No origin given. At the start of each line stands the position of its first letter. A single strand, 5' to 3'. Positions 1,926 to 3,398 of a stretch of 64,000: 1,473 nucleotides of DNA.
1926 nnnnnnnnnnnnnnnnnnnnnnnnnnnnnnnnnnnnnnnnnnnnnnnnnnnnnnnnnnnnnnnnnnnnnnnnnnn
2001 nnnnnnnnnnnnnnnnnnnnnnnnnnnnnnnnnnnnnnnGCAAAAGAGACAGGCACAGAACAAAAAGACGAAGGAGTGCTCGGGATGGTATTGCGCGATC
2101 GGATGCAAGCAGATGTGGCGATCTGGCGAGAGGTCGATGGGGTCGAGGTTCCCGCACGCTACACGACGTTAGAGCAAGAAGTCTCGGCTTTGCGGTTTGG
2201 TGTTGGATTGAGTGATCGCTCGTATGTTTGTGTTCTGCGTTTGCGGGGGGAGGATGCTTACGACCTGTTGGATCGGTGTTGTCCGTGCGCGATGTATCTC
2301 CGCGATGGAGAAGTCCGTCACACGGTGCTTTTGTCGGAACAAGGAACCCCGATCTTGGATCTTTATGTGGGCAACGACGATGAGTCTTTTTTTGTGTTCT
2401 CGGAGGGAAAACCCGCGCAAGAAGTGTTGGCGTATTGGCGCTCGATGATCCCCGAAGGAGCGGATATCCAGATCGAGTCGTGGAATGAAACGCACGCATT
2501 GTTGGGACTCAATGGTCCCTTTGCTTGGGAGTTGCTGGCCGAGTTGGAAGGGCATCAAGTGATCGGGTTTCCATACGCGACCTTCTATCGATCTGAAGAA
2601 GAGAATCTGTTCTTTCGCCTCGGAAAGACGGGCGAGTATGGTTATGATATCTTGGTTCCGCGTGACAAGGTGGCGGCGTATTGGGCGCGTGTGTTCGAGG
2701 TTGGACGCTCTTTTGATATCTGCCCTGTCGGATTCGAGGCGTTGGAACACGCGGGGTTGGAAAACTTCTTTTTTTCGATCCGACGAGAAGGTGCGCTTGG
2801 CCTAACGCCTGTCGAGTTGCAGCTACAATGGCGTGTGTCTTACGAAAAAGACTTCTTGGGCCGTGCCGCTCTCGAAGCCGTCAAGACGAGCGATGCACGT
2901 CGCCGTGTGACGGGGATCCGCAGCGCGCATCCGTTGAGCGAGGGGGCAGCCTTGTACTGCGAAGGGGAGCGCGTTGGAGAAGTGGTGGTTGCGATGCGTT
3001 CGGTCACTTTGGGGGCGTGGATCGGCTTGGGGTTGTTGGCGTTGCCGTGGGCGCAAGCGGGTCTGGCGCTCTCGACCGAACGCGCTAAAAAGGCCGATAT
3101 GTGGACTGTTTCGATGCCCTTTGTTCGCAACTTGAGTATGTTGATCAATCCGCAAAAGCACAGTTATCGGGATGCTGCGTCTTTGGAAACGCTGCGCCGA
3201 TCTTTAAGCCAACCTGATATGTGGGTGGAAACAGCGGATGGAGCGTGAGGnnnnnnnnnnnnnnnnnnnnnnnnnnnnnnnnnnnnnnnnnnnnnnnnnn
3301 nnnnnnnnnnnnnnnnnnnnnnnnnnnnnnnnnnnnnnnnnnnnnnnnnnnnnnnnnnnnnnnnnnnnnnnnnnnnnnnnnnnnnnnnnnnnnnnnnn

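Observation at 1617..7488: KS-less operon ACP/GcvT-fold/SDR/FabD-AT/FabZ-DH/AGPS-like: candidate undescribed bacterial ether-lipid pathway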

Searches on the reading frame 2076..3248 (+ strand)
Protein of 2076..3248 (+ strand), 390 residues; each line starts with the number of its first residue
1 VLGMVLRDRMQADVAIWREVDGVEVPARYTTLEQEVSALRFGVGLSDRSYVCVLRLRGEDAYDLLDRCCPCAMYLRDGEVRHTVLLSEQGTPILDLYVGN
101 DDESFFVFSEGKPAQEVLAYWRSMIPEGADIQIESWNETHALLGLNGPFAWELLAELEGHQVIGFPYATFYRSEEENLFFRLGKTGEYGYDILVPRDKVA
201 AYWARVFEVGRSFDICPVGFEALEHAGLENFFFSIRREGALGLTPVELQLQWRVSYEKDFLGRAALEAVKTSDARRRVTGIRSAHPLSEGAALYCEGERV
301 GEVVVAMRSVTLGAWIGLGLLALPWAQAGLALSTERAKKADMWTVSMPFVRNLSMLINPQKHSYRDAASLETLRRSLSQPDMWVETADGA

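Call 5: search_protein_families(library=pfam, proteins=[window:2076-3248:+], max_evalue=0.01)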
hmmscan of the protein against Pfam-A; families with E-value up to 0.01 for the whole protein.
window:2076-3248:+ (390 aa): 2 families
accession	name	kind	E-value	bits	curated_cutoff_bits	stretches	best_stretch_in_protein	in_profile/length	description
PF01571.26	GCV_T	-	2.6e-38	132.2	25.6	1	6-252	1-254/255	Aminomethyltransferase folate-binding domain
PF08669.17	GCV_T_C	-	4e-08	33.5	25.9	1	276-350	1-79/80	Glycine cleavage T-protein C-terminal barrel domain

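Call 6: search_protein_families(library=ncbifam, proteins=[window:2076-3248:+], max_evalue=0.01)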
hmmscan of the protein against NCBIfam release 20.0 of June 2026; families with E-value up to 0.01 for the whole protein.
window:2076-3248:+ (390 aa): 8 families
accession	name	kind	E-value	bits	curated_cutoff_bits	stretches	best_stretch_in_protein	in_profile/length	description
NF001567.0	PRK00389.1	subfamily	8.7e-36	123.6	300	1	6-352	8-355/359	glycine cleavage system aminomethyltransferase GcvT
TIGR00528.1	gcvT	equivalog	4.3e-28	98.3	235.85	1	20-352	20-362/362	glycine cleavage system aminomethyltransferase GcvT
NF010093.0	PRK13579.1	equivalog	2.3e-26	92.5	459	1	22-352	30-366/371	glycine cleavage system aminomethyltransferase GcvT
TIGR01372.1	soxA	subfamily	2.9e-26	91.6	1164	1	31-340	645-976/996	sarcosine oxidase subunit alpha family protein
NF053776.1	TmaoDeMthMsil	equivalog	2.9e-18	65.8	1100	1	35-331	421-731/763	trimethylamine N-oxide demethylase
NF009133.0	PRK12486.1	equivalog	5.4e-13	48.6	410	1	24-335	36-353/369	dimethylsulfoniopropionate demethylase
NF047885.1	VanMgalDeMLigM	equivalog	7.6e-09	35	580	2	25-230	28-248/461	vanillate/3-O-methylgallate O-demethylase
NF047633.1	SyrngDmethDesA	equivalog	1.1e-06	27.5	800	0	242-279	294-331/453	syringate O-demethylase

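Call 8: search_solved_structures(query=window:2076-3248:+, max_evalue=0.001)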
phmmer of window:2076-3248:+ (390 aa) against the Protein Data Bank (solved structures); distinct sequences matched with E-value up to 0.001: 19.
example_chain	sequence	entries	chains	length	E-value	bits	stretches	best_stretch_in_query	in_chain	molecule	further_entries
1woo_A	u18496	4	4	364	4.8e-28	101.3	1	21-324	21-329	Aminomethyltransferase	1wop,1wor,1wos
1yx2_A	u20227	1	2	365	9.7e-28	100.3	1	21-350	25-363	Aminomethyltransferase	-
1v5v_A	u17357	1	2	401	1.1e-16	63.9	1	19-350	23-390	aminomethyltransferase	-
3a8i_A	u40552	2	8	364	5.2e-14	55.1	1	22-276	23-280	Aminomethyltransferase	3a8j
1vlo_A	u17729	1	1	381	5.9e-14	54.9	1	22-276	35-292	Aminomethyltransferase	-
1vrq_A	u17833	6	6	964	6.7e-14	54.7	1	33-309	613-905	Sarcosine oxidase alpha subunit | Subunit alpha of sarcosine oxidase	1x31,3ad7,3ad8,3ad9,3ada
2gag_A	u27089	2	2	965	1.8e-13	53.3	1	33-308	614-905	heterotetrameric sarcosine oxidase alpha-subunit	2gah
3a8k_A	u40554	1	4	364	2.5e-13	52.9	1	22-276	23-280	Aminomethyltransferase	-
4pab_A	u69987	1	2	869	6.1e-13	51.6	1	41-332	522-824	Dimethylglycine dehydrogenase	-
4p9s_A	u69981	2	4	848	2e-12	49.9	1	41-335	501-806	Dimethylglycine dehydrogenase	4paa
5l46_A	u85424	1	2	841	1.9e-09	40.1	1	42-312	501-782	Dimethylglycine dehydrogenase, mitochondrial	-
1wsr_A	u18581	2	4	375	4.5e-08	35.6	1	42-351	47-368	Aminomethyltransferase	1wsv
3tfh_A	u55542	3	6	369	1e-06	31.1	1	23-320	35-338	GcvT-like Aminomethyltransferase protein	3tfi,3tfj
9q5a_A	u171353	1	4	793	2.6e-06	29.7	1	180-332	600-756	Trimethylamine N-oxide Demethylase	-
9q59_A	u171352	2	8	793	2.7e-06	29.7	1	180-332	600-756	trimethylamine N-oxide demethylase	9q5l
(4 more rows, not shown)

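Call 16: find_homologous_proteins(query=window:2076-3248:+, max_evalue=1e-10)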
Query window:2076-3248:+ (390 aa): 94 proteins with E <= 1e-10 among 8000 candidates.
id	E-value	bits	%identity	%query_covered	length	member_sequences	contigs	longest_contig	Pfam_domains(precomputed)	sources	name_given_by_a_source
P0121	1.1e-242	823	94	99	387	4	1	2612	PF01571.27,PF08669.18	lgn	-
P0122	8.3e-214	728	82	99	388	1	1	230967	PF01571.27,PF08669.18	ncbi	-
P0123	8.4e-123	428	54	90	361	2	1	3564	PF01571.27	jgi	jgi:aminomethyltransferase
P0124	3.0e-119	416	51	92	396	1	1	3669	PF01571.27,PF08669.18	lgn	-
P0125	1.7e-108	381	48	93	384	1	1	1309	PF01571.27,PF08669.18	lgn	-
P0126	2.7e-101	357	49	88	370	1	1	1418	PF01571.27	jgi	jgi:aminomethyltransferase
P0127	1.1e-97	345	47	89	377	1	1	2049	PF01571.27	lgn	-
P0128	4.2e-93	330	45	92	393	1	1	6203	PF01571.27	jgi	jgi:aminomethyltransferase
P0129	7.7e-91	323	45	89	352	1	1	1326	PF01571.27,PF08669.18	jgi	jgi:glycine cleavage system aminomethyltransferase T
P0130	4.1e-90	321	45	87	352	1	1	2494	PF01571.27,PF08669.18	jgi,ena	-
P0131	8.7e-89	316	46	88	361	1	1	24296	PF01571.27,PF08669.18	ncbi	-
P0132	5.7e-88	313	45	86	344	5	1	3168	PF01571.27,PF08669.18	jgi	jgi:glycine cleavage system aminomethyltransferase T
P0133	8.6e-87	310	45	85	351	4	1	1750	PF01571.27,PF08669.18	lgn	-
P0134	1.4e-85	306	46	86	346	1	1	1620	PF01571.27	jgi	jgi:glycine cleavage system aminomethyltransferase T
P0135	1.9e-85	305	45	85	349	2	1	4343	PF01571.27,PF08669.18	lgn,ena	-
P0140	6.1e-83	297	43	87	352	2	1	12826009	PF01571.27,PF08669.18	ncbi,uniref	ncbi:glycine cleavage T C-terminal barrel domain-containing protein [Sorangium sp. So ce145]|uniref:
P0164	2.4e-73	265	41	85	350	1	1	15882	PF01571.27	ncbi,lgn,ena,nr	ncbi:MAG TPA: hypothetical protein VLT84_07350 [Acidobacteriota bacterium]|nr:hypothetical protein [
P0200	4.7e-60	222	44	61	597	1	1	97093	PF01571.27,PF08659.17,PF13561.13,PF23441.1,PF00106.32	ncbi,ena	-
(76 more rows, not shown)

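Call 17: find_encoding_contigs(protein=P0140, flank=10000, max_places=1)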
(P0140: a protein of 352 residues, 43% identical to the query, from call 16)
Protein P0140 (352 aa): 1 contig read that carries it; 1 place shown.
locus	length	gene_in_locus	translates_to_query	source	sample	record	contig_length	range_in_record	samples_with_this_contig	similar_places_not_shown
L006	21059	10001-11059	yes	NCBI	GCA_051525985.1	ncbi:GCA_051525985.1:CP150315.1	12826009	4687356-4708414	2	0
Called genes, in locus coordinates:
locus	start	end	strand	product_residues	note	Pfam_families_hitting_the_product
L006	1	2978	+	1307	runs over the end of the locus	PF00069:Pkinase, PF03109:ABC1 (faint), PF07714:PK_Tyr_Ser-Thr, PF13191:AAA_16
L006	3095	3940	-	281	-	PF01400:Astacin (faint)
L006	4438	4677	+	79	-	-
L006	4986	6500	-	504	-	PF00890:FAD_binding_2 (weak), PF01266:DAO, PF03486:HI0933_like (faint), PF12831:FAD_oxidored, PF13450:NAD_binding_8, PF01593:Amino_oxidase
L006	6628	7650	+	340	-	-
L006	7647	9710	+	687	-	PF00109:ketoacyl-synt, PF00108:Thiolase_N (weak), PF02801:Ketoacyl-synt_C, PF00109:ketoacyl-synt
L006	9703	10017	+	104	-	PF00550:PP-binding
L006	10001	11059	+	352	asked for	PF01571:GCV_T, PF08669:GCV_T_C (weak)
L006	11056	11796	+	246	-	PF00106:adh_short, PF08659:KR, PF13561:adh_short_C2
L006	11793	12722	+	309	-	PF00698:Acyl_transf_1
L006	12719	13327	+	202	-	PF07977:FabA, PF22818:ApeI-like (faint)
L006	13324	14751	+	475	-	-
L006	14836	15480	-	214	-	-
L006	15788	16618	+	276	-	PF05209:MinC_N, PF03775:MinC_C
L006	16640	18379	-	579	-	PF00496:SBP_bac_5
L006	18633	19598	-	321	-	PF01381:HTH_3 (faint), PF13560:HTH_31 (faint), PF14394:DUF4423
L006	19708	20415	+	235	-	-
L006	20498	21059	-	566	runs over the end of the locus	-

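Call 18: find_encoding_contigs(protein=P0164, flank=10000, max_places=1)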
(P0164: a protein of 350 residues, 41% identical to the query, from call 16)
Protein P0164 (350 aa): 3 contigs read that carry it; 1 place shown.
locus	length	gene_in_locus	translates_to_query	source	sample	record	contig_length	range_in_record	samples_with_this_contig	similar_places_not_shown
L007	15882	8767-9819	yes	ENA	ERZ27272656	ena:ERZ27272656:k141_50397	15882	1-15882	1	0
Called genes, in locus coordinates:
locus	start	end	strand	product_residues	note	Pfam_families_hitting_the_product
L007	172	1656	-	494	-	PF17963:Big_9 (faint), PF00801:PKD, PF18911:PKD_4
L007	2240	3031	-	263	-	-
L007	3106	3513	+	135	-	PF04343:DUF488, PF22751:DUF488-N3a, PF22752:DUF488-N3i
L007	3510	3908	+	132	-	PF00903:Glyoxalase, PF22658:YycE-like_N, PF22659:YycE-like_C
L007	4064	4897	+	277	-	-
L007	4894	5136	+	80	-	PF12728:HTH_17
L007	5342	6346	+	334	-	-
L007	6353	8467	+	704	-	PF00109:ketoacyl-synt, PF00108:Thiolase_N (faint), PF02801:Ketoacyl-synt_C, PF00109:ketoacyl-synt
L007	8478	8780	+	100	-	PF00550:PP-binding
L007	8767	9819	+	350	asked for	PF01571:GCV_T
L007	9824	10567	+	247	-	PF00106:adh_short, PF08659:KR, PF13561:adh_short_C2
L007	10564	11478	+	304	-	PF00698:Acyl_transf_1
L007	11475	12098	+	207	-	PF07977:FabA, PF22818:ApeI-like (faint)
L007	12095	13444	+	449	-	-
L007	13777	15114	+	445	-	PF01663:Phosphodiest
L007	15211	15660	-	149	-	PF00436:SSB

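Call 19: find_encoding_contigs(protein=P0200, flank=10000, max_places=1)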
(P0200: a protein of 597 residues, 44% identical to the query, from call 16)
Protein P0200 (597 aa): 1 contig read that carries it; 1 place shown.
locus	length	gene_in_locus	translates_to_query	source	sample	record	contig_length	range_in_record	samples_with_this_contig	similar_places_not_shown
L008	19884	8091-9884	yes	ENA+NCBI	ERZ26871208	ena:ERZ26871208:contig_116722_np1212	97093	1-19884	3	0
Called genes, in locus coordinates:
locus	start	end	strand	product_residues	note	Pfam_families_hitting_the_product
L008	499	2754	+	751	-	PF01590:GAF, PF13185:GAF_2, PF13492:GAF_3, PF00158:Sigma54_activat, PF14532:Sigma54_activ_2, PF25601:AAA_lid_14, PF02954:HTH_8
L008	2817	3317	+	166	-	-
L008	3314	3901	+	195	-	-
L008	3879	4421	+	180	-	-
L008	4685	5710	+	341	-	-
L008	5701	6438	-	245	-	-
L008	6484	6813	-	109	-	-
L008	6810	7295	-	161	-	-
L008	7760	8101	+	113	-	PF00550:PP-binding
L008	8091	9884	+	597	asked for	PF01571:GCV_T, PF23441:SDR (weak), PF00106:adh_short, PF08659:KR, PF13561:adh_short_C2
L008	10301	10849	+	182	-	PF00698:Acyl_transf_1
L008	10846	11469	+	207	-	PF07977:FabA, PF22818:ApeI-like (faint)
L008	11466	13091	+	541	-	PF07676:PD40 (faint)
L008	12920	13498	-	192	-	-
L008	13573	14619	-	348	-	PF02463:SMC_N (weak), PF13175:AAA_15, PF13476:AAA_23, PF13555:AAA_29 (weak), PF00005:ABC_tran (faint), PF13304:AAA_21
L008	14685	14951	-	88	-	-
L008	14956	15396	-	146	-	PF07238:PilZ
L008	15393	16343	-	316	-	PF00288:GHMP_kinases_N (weak)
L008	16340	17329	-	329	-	PF22700:MVD-like_N, PF00288:GHMP_kinases_N (weak), PF18376:MDD_C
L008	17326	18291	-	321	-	PF00288:GHMP_kinases_N, PF08544:GHMP_kinases_C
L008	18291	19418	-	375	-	PF00348:polyprenyl_synt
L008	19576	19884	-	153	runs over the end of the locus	-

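Call 21: find_related_loci(query=A1, collection=genome_contigs, flank=10000)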
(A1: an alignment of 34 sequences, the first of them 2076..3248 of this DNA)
Query A1 (390 aa) in genome_contigs; peptide patterns used: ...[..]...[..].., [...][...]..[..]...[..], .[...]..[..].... (x = any residue, [..] = any of these).
288 stretches matched a pattern; 250 encode a relative of the query (tblastn E <= 1e-3); the best 80 are kept; 80 distinct loci.
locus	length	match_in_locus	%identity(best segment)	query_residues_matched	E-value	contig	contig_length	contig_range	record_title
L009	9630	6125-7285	94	4-390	0e+0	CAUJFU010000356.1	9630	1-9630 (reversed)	MAG: Myxococcota bacterium isolate KLAP109 genome assembly, contig: KLAP109_699594, whole genome shotgun sequence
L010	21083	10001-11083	54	17-374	6e-124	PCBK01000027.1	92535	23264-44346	MAG: Deltaproteobacteria bacterium isolate NP119 70350, whole genome shotgun sequence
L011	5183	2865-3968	45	4-364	1e-103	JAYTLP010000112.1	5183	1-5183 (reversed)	MAG: Myxococcales bacterium isolate GFS_3369 GFS_3369_111, whole genome shotgun sequence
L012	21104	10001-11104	44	4-364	9e-101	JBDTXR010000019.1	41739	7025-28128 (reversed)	MAG: Byssovorax sp. isolate cluster4_bin.120 NODE_988_length_41739_cov_13.444871, whole genome shotgun sequence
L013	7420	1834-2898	42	15-366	4e-94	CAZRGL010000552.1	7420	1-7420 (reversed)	MAG TPA_asm: uncultured Polyangiaceae bacterium isolate binchicken_co141_45 genome assembly, contig: NODE_35820_length_7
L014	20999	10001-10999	45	35-364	2e-88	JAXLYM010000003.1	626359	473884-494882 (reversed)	MAG: Polyangiaceae bacterium isolate STL-MYX13 C2.77.fa-3, whole genome shotgun sequence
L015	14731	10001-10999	43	34-364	8e-88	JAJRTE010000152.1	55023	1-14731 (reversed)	MAG: Myxococcota bacterium isolate Dive96_bin1.27 k141_2652194, whole genome shotgun sequence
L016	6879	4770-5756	43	31-366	6e-88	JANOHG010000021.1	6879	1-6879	MAG: Archangiaceae bacterium isolate SOY_64_concoct_227 SOY_64_k141_315841, whole genome shotgun sequence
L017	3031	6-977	45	42-364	7e-86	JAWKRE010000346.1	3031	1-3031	MAG: Polyangiaceae bacterium isolate ABC1.6 ABC1.6.fa-346, whole genome shotgun sequence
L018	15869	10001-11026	46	22-365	3e-83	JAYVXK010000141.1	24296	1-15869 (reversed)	MAG: Myxococcales bacterium isolate GL85_DN_concoct_3 GL85_DN_concoct_3_140, whole genome shotgun sequence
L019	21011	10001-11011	41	28-365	3e-83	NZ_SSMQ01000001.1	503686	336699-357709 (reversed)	Polyangium fumosum strain DSM 14668 Scaffold1_1, whole genome shotgun sequence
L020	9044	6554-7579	43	24-371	6e-83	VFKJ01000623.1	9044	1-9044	MAG: Myxococcales bacterium isolate Bin_62_4 c_000001191565, whole genome shotgun sequence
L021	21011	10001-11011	41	28-365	1e-82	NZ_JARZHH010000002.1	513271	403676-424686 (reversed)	Polyangium sp. 6x1 NODE_2_length_513271_cov_25.719182, whole genome shotgun sequence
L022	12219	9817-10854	41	25-368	1e-82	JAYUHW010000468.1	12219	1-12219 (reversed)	MAG: Fibrobacteria bacterium isolate GFS_8554 GFS_8554_467, whole genome shotgun sequence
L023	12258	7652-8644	42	32-364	8e-83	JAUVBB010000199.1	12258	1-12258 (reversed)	MAG: Deltaproteobacteria bacterium isolate CSMAG_234 CSMAG_234_k127_15955571_length_12258_cov_11.0000, whole genome shot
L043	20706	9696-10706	46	28-365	2e-88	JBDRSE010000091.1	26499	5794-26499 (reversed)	MAG: bacterium isolate MEGAHIT-group-3.13 k141_818236, whole genome shotgun sequence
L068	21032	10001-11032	36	22-365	1e-66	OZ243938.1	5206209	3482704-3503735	MAG: Candidatus Poribacteria bacterium isolate 1d27aecb-7b08-4092-90e4-ddfc7d8e693b genome assembly, chromosome: 1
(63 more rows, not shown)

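Call 30: find_encoding_contigs(protein=P0122, flank=10000, max_places=2)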
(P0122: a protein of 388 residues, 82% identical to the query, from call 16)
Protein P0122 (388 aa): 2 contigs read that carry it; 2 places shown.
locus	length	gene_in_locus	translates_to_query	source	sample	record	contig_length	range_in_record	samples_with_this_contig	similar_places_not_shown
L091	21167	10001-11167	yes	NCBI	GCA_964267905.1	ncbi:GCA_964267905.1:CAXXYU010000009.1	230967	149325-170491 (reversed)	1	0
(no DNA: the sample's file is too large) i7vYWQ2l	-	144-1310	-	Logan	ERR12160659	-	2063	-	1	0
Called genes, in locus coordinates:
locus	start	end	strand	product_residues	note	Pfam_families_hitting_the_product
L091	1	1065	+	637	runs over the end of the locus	PF02518:HATPase_c, PF00204:DNA_gyraseB, PF01751:Toprim, PF00986:DNA_gyraseB_C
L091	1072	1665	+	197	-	PF08211:dCMP_cyt_deam_2, PF00383:dCMP_cyt_deam_1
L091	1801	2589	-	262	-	PF01738:DLH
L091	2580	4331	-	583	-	PF00501:AMP-binding, PF13193:AMP-binding_C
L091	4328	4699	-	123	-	-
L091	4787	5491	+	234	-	-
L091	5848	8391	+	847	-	PF00109:ketoacyl-synt, PF02801:Ketoacyl-synt_C, PF00109:ketoacyl-synt (weak)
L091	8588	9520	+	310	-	-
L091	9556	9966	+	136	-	PF00550:PP-binding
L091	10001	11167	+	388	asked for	PF01571:GCV_T, PF08669:GCV_T_C (weak)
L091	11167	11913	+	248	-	PF00106:adh_short, PF08659:KR, PF13561:adh_short_C2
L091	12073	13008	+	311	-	PF00698:Acyl_transf_1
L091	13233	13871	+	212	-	PF07977:FabA, PF22818:ApeI-like (faint)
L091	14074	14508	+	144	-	PF00571:CBS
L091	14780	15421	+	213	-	PF01209:Ubie_methyltran, PF13489:Methyltransf_23, PF13649:Methyltransf_25, PF13847:Methyltransf_31, PF08241:Methyltransf_11 (weak), PF08242:Methyltransf_12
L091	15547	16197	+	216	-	PF01625:PMSR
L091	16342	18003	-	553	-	PF00004:AAA, PF07724:AAA_2, PF07728:AAA_5 (weak), PF13401:AAA_22 (faint), PF10431:ClpB_D2-small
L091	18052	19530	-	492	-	PF00224:PK, PF02887:PK_C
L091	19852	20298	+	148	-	PF08719:NADAR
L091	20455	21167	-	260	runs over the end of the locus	PF12146:Hydrolase_4 (faint), PF00561:Abhydrolase_1 (faint)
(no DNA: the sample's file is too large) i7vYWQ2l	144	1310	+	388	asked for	PF01571:GCV_T, PF08669:GCV_T_C (weak)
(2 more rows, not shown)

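Call 57: search_protein_families(library=pfam, proteins=[L022:5303-6148:+, L068:2686-4230:+, L068:4227-5006:+, L012:10759-12600:+, L019:18101-19501:+, L043:2910-5078:-, L019:1645-6459:-], max_evalue=0.01)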
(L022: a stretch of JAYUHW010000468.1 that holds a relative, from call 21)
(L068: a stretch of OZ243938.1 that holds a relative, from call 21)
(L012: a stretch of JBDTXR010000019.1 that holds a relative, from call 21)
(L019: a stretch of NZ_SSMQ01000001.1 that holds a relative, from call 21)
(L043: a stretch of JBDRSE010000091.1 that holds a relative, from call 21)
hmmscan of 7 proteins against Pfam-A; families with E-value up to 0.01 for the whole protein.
L022:5303-6148:+ (281 aa): 2 families
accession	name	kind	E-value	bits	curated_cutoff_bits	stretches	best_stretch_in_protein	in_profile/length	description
PF03405.20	FA_desaturase_2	-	0.00039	19.8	22.7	0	80-116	84-122/325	Fatty acid desaturase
PF02915.23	Rubrerythrin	-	0.0083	17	22.8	0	143-199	3-61/137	Rubrerythrin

L068:2686-4230:+ (514 aa): 10 families
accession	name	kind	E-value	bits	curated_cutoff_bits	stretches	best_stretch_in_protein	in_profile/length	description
PF01266.30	DAO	-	7e-11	42.7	27.9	1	6-46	1-39/353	FAD dependent oxidoreductase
PF04820.20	Trp_halogenase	-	1.7e-10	40.8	21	2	6-72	1-65/458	Tryptophan halogenase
PF05834.18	Lycopene_cycl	-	9.1e-09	35.3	23.4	1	6-37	1-32/380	Lycopene cyclase protein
PF01494.25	FAD_binding_3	-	2e-06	27.7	22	1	5-222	2-198/349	FAD binding domain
PF13450.12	NAD_binding_8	-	6.3e-06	26.8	21.9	1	9-41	1-31/68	NAD(P)-binding Rossmann-like domain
PF00890.30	FAD_binding_2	-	2.2e-05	24.3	20.4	1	6-38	1-31/414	FAD binding domain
PF01946.23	Thi4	-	0.00016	21.4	26.2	1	5-38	18-50/235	Thi4 family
PF07992.20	Pyr_redox_2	-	0.0014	18.6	26.1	1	6-37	2-31/291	Pyridine nucleotide-disulphide oxidoreductase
PF13738.12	Pyr_redox_3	-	0.0025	17.6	30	0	8-39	1-31/305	Pyridine nucleotide-disulphide oxidoreductase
PF12831.13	FAD_oxidored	-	0.0028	17.4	27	0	126-190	85-151/416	FAD dependent oxidoreductase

L068:4227-5006:+ (259 aa): 1 family
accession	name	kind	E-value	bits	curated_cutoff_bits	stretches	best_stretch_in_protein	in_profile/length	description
PF08012.16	DUF1702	-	5e-44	150.9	25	1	26-241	26-256/319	Protein of unknown function (DUF1702)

L012:10759-12600:+ (613 aa): 2 families
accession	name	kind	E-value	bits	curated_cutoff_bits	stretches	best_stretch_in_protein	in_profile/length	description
PF00501.34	AMP-binding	-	4.3e-72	243.5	29.9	1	143-464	4-379/384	AMP-binding enzyme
PF13193.12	AMP-binding_C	-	1.6e-18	67.8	24.5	1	520-596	1-76/76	AMP-binding enzyme C-terminal domain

L019:18101-19501:+ (466 aa): 2 families
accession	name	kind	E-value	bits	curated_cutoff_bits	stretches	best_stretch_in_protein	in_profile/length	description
PF07719.23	TPR_2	-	0.00017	21.9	27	0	183-209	5-31/34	Tetratricopeptide repeat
PF00515.34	TPR_1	-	0.001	19.3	27.8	0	74-95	3-24/34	Tetratricopeptide repeat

L043:2910-5078:- (722 aa): 5 families
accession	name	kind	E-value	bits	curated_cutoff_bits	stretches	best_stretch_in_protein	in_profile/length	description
PF00069.31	Pkinase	-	4e-40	138.3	31.7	1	19-223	2-202/263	Protein kinase domain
PF07714.23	PK_Tyr_Ser-Thr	-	1.7e-28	100.1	23.1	1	20-222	3-209/258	Protein tyrosine and serine/threonine kinase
PF01636.29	APH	-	1.4e-07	32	23.2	1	24-132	5-109/239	Phosphotransferase enzyme family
PF06293.20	Kdo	-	0.00026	20.9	21.3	1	91-160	93-167/207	Lipopolysaccharide kinase (Kdo/WaaP) family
PF17667.7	Pkinase_fungal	-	0.00046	19.5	24.1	1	121-189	293-364/387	Fungal protein kinase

L019:1645-6459:- (1604 aa): 1 family
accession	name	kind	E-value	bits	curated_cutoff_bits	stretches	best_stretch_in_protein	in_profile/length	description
PF00892.27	EamA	-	6.8e-32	111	28.2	2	1308-1444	2-134/135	EamA-like transporter family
